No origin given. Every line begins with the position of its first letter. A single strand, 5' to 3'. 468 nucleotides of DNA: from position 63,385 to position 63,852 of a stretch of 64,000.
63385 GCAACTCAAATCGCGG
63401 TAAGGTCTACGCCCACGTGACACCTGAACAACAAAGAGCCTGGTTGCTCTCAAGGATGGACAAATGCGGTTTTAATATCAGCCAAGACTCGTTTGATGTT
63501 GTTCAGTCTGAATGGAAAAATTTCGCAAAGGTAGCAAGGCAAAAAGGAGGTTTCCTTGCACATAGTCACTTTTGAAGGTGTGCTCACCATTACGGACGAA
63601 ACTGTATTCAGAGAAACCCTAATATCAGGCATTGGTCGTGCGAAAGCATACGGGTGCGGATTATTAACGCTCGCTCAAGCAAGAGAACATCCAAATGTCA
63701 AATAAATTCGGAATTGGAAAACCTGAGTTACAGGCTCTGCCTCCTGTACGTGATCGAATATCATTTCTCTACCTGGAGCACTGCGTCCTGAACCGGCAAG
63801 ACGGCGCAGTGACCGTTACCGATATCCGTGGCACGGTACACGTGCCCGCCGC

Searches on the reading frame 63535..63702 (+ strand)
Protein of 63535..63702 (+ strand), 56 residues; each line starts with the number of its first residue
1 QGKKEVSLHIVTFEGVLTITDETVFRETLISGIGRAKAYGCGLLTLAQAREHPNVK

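Call 51: search_protein_families(library=pfam, proteins=[window:63535-63702:+], max_evalue=0.01)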
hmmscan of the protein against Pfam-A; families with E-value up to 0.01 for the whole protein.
seq(56 aa): 1 family
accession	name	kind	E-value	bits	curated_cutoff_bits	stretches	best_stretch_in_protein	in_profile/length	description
PF08798.16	CRISPR_assoc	-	2.5e-18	67.5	25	1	3-47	178-222/223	CRISPR associated protein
